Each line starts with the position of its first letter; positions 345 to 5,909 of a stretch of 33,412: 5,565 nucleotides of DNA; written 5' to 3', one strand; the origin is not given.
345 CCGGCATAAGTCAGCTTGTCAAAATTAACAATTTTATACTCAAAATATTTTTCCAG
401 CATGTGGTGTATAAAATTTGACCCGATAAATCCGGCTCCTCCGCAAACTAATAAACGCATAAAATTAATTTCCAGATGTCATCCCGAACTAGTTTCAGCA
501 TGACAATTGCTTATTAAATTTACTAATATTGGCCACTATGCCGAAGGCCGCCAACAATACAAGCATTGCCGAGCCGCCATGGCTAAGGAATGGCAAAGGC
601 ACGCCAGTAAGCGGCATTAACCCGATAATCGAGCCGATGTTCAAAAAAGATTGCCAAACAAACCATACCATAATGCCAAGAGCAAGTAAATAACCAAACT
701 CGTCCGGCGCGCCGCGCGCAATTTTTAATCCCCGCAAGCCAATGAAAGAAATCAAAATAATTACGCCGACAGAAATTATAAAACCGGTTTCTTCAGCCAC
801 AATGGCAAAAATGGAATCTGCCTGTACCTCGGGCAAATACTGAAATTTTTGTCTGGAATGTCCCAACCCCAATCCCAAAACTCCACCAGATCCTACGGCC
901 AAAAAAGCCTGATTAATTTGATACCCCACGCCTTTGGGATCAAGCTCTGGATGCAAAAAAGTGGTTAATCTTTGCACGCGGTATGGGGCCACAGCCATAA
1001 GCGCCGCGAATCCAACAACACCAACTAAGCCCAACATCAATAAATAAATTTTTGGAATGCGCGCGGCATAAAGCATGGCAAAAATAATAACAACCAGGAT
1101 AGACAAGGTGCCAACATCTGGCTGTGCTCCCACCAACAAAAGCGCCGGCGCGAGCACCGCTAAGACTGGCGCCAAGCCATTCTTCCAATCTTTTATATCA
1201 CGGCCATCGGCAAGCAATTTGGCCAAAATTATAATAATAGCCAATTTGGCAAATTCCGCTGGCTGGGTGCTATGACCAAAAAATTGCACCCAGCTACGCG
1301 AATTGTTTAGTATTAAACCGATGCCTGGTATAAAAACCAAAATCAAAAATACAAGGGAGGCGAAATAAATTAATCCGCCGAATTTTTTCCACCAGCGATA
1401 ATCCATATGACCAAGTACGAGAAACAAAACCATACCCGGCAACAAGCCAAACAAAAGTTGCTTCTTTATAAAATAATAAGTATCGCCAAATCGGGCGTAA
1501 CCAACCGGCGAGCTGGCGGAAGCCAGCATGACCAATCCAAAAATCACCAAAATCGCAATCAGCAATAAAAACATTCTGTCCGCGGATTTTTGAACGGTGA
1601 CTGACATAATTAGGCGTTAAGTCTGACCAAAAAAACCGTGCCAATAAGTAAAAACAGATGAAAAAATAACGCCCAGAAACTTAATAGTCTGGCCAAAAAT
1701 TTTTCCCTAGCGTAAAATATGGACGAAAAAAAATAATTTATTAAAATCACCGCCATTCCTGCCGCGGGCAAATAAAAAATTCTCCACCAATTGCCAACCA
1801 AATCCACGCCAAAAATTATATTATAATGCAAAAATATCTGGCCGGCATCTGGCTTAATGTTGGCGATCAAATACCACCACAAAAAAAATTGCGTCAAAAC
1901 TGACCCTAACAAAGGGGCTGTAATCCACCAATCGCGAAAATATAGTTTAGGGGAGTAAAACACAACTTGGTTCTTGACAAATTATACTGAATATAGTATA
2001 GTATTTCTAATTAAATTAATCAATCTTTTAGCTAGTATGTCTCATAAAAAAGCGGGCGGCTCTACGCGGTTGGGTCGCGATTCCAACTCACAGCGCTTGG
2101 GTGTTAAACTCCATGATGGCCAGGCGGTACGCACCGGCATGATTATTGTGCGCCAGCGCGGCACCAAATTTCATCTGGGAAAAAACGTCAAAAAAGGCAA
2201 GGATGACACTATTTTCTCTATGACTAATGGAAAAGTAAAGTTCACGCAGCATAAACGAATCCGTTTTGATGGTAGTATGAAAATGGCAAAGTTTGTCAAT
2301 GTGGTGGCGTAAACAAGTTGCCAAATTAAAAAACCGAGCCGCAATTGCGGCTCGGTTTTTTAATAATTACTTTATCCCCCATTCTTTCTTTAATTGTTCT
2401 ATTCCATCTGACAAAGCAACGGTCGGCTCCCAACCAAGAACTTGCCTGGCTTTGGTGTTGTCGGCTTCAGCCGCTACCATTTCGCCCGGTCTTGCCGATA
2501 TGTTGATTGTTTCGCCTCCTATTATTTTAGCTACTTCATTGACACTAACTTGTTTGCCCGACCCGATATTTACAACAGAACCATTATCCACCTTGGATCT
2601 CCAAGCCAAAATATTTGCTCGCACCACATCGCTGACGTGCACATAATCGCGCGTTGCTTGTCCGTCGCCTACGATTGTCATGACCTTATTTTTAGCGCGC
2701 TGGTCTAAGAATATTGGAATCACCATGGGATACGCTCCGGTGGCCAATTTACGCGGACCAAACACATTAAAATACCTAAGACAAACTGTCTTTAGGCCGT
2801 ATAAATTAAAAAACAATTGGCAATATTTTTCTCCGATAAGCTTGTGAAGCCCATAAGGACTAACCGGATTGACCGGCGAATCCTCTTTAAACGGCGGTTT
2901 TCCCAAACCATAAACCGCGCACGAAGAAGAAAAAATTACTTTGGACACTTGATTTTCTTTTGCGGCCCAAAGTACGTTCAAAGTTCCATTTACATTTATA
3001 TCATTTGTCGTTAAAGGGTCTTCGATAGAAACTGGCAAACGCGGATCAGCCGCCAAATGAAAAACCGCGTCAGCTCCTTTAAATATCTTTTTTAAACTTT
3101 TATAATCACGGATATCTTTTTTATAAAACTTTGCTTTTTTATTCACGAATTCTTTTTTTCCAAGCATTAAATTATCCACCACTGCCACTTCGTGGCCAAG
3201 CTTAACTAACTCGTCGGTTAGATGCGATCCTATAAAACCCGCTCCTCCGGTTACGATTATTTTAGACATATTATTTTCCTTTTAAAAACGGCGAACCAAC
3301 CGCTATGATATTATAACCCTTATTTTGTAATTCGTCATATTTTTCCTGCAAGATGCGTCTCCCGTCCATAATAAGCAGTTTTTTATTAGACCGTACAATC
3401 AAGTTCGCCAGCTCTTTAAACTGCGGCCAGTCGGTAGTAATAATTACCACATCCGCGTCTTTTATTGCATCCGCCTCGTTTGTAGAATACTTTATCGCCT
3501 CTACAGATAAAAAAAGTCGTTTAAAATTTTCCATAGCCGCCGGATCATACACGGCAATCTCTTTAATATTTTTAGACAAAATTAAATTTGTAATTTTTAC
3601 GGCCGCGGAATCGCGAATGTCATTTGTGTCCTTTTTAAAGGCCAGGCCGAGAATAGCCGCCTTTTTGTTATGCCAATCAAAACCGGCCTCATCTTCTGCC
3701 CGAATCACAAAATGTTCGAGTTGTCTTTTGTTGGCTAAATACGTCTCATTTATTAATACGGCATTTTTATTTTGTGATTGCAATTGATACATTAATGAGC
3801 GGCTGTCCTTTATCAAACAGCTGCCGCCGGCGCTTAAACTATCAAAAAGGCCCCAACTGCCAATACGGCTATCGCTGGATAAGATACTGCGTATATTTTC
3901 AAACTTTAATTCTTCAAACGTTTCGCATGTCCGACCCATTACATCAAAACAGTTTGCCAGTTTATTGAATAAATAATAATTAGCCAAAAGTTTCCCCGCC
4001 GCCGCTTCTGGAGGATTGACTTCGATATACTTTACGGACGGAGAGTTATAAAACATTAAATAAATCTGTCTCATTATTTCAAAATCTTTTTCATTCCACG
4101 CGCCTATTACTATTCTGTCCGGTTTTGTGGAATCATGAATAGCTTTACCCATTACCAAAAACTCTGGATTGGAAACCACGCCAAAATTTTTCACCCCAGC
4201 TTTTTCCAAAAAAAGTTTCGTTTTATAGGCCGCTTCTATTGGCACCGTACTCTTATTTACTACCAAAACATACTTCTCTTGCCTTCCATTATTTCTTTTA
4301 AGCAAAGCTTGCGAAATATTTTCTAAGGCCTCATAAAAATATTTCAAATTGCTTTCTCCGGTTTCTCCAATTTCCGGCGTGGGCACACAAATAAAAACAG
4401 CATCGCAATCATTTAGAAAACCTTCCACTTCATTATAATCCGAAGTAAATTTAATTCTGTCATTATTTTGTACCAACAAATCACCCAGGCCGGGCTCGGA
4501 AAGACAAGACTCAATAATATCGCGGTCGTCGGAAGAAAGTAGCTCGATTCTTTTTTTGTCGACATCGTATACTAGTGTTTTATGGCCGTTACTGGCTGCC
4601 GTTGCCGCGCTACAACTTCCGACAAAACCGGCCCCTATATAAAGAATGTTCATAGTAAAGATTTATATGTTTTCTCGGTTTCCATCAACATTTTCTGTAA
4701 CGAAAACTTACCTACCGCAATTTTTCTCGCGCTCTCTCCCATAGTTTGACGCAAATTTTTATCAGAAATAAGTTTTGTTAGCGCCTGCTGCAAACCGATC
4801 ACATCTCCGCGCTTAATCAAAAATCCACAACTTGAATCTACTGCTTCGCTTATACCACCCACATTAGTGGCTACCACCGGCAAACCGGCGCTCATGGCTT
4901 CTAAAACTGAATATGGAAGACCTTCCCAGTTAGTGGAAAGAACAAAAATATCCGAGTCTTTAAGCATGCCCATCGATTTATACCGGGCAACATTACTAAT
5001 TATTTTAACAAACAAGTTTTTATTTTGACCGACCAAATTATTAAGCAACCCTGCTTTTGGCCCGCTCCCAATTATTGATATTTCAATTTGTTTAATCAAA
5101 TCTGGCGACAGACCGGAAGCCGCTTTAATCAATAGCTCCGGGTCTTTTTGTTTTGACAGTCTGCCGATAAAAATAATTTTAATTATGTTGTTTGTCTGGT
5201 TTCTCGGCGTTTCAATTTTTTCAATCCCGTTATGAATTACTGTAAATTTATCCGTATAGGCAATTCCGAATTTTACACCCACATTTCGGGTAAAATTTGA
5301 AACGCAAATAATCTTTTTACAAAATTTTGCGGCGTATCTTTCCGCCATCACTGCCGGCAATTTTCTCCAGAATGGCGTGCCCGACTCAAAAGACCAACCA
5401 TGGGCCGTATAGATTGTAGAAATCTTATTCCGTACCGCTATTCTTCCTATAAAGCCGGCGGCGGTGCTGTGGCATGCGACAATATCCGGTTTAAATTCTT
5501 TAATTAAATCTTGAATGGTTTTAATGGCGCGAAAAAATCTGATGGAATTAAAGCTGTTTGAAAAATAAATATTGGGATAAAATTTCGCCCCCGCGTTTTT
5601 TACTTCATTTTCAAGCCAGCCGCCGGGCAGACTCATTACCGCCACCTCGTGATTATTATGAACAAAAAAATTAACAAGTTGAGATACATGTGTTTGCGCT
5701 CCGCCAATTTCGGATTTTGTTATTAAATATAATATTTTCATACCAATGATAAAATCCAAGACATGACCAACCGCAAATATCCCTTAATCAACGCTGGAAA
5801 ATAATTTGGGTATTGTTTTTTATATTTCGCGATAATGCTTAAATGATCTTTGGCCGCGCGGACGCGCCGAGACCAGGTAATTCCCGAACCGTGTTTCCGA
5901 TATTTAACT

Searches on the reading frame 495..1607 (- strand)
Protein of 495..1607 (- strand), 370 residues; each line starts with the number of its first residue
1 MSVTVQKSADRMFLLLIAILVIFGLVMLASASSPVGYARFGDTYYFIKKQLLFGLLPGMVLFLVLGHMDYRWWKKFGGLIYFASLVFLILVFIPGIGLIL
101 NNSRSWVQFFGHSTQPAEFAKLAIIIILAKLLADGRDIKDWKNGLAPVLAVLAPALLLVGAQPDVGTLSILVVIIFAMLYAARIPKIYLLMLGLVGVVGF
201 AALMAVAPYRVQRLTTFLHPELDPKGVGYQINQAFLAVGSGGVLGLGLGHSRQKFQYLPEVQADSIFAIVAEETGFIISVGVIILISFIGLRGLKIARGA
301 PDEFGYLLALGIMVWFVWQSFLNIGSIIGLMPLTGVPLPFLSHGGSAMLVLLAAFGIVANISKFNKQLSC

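Call 7: search_protein_families(library=pfam, proteins=[window:495-1607:-], max_evalue=0.001)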
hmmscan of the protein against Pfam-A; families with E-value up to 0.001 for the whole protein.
window:495-1607:- (370 aa): 1 family
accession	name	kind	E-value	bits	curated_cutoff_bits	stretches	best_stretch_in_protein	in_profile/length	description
PF01098.24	FTSW_RODA_SPOVE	-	5.8e-94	315.4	26.4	1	11-366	2-355/356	Cell cycle protein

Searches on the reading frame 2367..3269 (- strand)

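Call 7: search_protein_families(library=pfam, proteins=[window:2367-3269:-], max_evalue=0.001)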
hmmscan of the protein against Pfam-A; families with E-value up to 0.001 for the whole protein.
window:2367-3269:- (300 aa): 9 families
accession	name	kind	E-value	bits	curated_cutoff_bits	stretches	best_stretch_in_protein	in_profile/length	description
PF01370.27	Epimerase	-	1e-64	218.7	20.9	1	4-236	1-240/240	NAD dependent epimerase/dehydratase family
PF16363.11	GDP_Man_Dehyd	-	4.7e-56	191.1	27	1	5-292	1-331/332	GDP-mannose 4,6 dehydratase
PF01073.25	3Beta_HSD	-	1.5e-27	96.8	22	1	5-229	1-235/280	3-beta hydroxysteroid dehydrogenase/isomerase family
PF02719.21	Polysacc_synt_2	-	4.7e-22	79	20.2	1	4-250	1-243/293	Polysaccharide biosynthesis protein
PF04321.23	RmlD_sub_bind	-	3.5e-14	53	27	1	3-251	2-228/287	RmlD substrate binding domain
PF13460.12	NAD_binding_10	-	6.5e-11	42.9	27.2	1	8-127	1-109/184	NAD(P)H-binding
PF05368.20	NmrA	-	3.4e-09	37.1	27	1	2-116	3-107/298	NmrA-like family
PF07993.18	NAD_binding_4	-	3.5e-09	36.6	20.1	1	58-171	81-209/258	Male sterility protein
PF00106.31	adh_short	-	0.00013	21.9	26.6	1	4-68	3-73/195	short chain dehydrogenase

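Call 23: search_protein_families(library=ncbifam, proteins=[window:2367-3269:-], max_evalue=1e-10)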
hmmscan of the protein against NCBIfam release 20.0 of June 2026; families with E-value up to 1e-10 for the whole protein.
window:2367-3269:- (300 aa): 26 families (the best 25 are shown)
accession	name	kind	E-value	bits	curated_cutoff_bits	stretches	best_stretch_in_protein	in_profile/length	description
TIGR01179.1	galE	equivalog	1.1e-58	198.7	262.3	1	3-287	1-315/332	UDP-glucose 4-epimerase GalE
TIGR04180.1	EDH_00030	hypoth_equivalog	4.1e-49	167.2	475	1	4-283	1-295/297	NAD-dependent 4,6-dehydratase LegB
NF011728.1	PRK15181.1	equivalog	4.6e-44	150.8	760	1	4-295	18-335/348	Vi polysaccharide biosynthesis UDP-N-acetylglucosaminuronic acid C-4 epimerase TviC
TIGR02197.1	heptose_epim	equivalog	5.9e-38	130.8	274.6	1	4-291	1-307/316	ADP-glyceromanno-heptose 6-epimerase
TIGR01181.1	dTDP_gluc_dehyt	equivalog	6.1e-38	130.7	365.1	1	3-292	1-306/321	dTDP-glucose 4,6-dehydratase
NF007956.0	PRK10675.1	subfamily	6.7e-35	120.8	394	1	3-289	2-321/338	UDP-glucose 4-epimerase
TIGR03466.1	HpnA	hypoth_equivalog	6.4e-24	84.4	367.65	1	3-224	2-218/327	hopanoid-associated sugar epimerase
NF007582.0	PRK10217.1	equivalog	1.8e-23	83.2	698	1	1-246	1-262/355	dTDP-glucose 4,6-dehydratase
NF008360.0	PRK11150.1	equivalog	3e-22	79.2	452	1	4-249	2-249/310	ADP-glyceromanno-heptose 6-epimerase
NF007490.0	PRK10084.1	subfamily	3.2e-21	75.7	649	0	3-105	2-113/361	dTDP-glucose 4,6-dehydratase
NF042422.1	oxyalk_red_OleD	equivalog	6e-21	75.2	580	1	3-224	2-216/329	2-alkyl-3-oxoalkanoate reductase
NF047922.1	GDPFucSynFcl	equivalog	2.2e-20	73.3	500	1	2-295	3-299/308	GDP-L-fucose synthase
TIGR02622.1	CDP_4_6_dhtase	equivalog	2.5e-18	66.3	278.45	1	3-292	6-325/352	CDP-glucose 4,6-dehydratase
NF043036.1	ErythonDh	equivalog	3e-18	66.1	325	1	3-147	2-157/321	D-erythronate dehydrogenase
TIGR01472.1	gmd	equivalog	3.8e-18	65.8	415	1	41-248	51-262/342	GDP-mannose 4,6-dehydratase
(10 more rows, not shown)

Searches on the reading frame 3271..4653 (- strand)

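Call 7: search_protein_families(library=pfam, proteins=[window:3271-4653:-], max_evalue=0.001)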
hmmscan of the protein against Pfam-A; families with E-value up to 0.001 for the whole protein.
window:3271-4653:- (460 aa): 6 families
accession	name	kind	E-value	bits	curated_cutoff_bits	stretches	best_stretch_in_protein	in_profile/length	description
PF03721.20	UDPG_MGDP_dh_N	-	2.4e-40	138.6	27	1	1-197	1-187/187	UDP-glucose/GDP-mannose dehydrogenase family, NAD binding domain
PF03720.21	UDPG_MGDP_dh_C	-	8.5e-26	90.8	30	1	333-436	1-102/103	UDP-glucose/GDP-mannose dehydrogenase family, UDP binding domain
PF00984.24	UDPG_MGDP_dh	-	1.2e-09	38.6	25.4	1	216-309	2-93/94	UDP-glucose/GDP-mannose dehydrogenase family, central domain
PF03807.23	F420_oxidored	-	3.9e-06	27.8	21.6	0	382-428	45-89/94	NADP oxidoreductase coenzyme F420-dependent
PF01262.27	AlaDh_PNT_C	-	0.00048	20.1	23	0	3-49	31-78/214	Alanine dehydrogenase/PNT, C-terminal domain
PF02737.24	3HCDH_N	-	0.00059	20.2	22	0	5-77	4-77/180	3-hydroxyacyl-CoA dehydrogenase, NAD binding domain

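Call 36: search_protein_families(library=ncbifam, proteins=[window:3271-4653:-], max_evalue=0.00001)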
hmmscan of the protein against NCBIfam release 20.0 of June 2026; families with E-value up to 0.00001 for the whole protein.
window:3271-4653:- (460 aa): 6 families
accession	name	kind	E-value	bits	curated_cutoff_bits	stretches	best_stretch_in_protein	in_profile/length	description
TIGR03026.1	NDP-sugDHase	subfamily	7.9e-80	268.6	189.8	1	1-433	1-413/413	nucleotide sugar dehydrogenase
NF041297.1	UDPGDh_AglM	equivalog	9.8e-67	225.7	670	1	1-440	1-421/429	UDP-glucose 6-dehydrogenase AglM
NF047673.2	TeichurnBiosyTuaD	equivalog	7.7e-62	209.8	700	1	3-458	4-435/439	UDP-glucose 6-dehydrogenase TuaD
NF040825.1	UDPMaNacDH_Arch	equivalog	1e-33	116.9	750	1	1-441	1-407/418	UDP-N-acetyl-D-mannosamine dehydrogenase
NF011631.0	PRK15057.1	equivalog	1.4e-21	77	757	1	1-376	1-342/388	UDP-glucose 6-dehydrogenase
NF008286.0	PRK11064.1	equivalog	9.8e-19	67.2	459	1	3-421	6-408/420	UDP-N-acetyl-D-mannosamine dehydrogenase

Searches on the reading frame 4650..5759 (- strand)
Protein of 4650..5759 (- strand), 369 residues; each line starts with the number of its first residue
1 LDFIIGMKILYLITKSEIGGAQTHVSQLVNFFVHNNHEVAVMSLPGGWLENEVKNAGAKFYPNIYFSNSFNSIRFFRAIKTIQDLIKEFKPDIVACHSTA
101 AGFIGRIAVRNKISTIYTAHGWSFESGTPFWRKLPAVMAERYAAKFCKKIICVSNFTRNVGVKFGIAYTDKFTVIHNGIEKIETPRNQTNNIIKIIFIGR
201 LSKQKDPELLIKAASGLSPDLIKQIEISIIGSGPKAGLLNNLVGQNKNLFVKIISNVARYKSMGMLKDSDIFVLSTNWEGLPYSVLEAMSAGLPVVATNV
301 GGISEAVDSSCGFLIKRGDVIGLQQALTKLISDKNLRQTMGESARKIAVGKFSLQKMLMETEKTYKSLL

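Call 7: search_protein_families(library=pfam, proteins=[window:4650-5759:-], max_evalue=0.001)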
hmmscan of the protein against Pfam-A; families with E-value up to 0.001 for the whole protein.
window:4650-5759:- (369 aa): 6 families
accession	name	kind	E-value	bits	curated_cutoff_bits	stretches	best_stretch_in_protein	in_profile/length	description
PF00534.26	Glycos_transf_1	-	1.1e-30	106.9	26.4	1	192-346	15-171/172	Glycosyl transferases group 1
PF13692.12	Glyco_trans_1_4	-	4.6e-25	89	27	1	194-333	3-142/142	Glycosyl transferases group 1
PF13439.12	Glyco_transf_4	-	8.8e-25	88.1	28.5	1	18-180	1-167/170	Glycosyltransferase Family 4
PF13477.12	Glyco_trans_4_2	-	4.9e-13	49.9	23.4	1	8-154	1-139/139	Glycosyl transferase 4-like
PF13579.12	Glyco_trans_4_4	-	5.2e-13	50.1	29.7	1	19-178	1-158/158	Glycosyl transferase 4-like domain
PF20706.3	GT4-conflict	-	0.00021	20.8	26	1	177-311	179-324/385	Family 4 Glycosyltransferase in conflict systems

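Call 36: search_protein_families(library=ncbifam, proteins=[window:4650-5759:-], max_evalue=0.00001)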
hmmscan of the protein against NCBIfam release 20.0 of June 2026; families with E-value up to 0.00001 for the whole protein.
window:4650-5759:- (369 aa): 35 families (the best 25 are shown)
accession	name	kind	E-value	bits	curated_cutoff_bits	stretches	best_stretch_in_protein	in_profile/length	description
TIGR03088.1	stp2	hypoth_equivalog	8.2e-32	110.7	409.05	1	83-369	74-374/374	TIGR03088 family PEP-CTERM/XrtA system glycosyltransferase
NF047684.1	TeichurnBiosyTuaC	equivalog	1e-20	74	550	1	190-368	217-389/391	teichuronic acid biosynthesis protein TuaC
NF041876.1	EPS_EpsE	equivalog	5.3e-20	72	400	1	187-355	209-383/389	exopolysaccharide biosynthesis GT4 family glycosyltransferase EpsE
TIGR03999.1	thiol_BshA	equivalog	5.9e-20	71.5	273.7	1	196-368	203-373/375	N-acetyl-alpha-D-glucosaminyl L-malate synthase BshA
TIGR02149.1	glgA_Coryne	subfamily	1e-19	71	302.4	1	19-368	16-390/391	glycogen synthase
NF007396.0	PRK09922.1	equivalog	3.8e-19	68.8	385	1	7-338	3-331/361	lipopolysaccharide 1,6-galactosyltransferase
TIGR03449.1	mycothiol_MshA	equivalog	2.1e-17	63.2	462.5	1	195-367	223-402/406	D-inositol-3-phosphate glycosyltransferase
TIGR04157.1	glyco_rSAM_CFB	subfamily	7.1e-17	61.5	400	1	139-363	162-404/406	TIGR04157 family glycosyltransferase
NF050056.1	ProtGlycPglH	equivalog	9.2e-17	61.1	600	1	7-347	1-333/354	GalNAc-alpha-(1->4)-GalNAc-alpha-(1->3)-diNAcBac-PP-undecaprenol alpha-1,4-N-acetyl-D-galactosaminyltransferase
NF041010.1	glycosy_Agl16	equivalog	1.8e-16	60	575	1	138-368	125-351/352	glycosylation protein Agl16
NF053787.1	GlcN_PG_synth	equivalog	6.4e-16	58.1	480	1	195-368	200-359/361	N-acetylglucosaminyl phosphatidylglycerol synthase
NF038295.1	EPS_HpsP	equivalog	2.6e-15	56.3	550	1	159-368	167-387/388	hormogonium polysaccharide biosynthesis glycosyltransferase HpsP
NF046085.1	XrtY_assoc_Gly1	equivalog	6.2e-14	51.6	400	1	173-367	185-383/387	XrtY-associated glycosyltransferase XYAG1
NF050063.1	ProtGlycPglJ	equivalog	2.3e-12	46.8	500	1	169-348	167-347/363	N-acetylgalactosamine-N,N'-diacetylbacillosaminyl-diphospho-undecaprenol 4-alpha-N-acetylgalactosaminyltransferase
TIGR04348.1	TIGR04348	equivalog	5.4e-12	45.4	300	1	163-344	109-288/310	selenoneine biosynthesis selenosugar synthase SenB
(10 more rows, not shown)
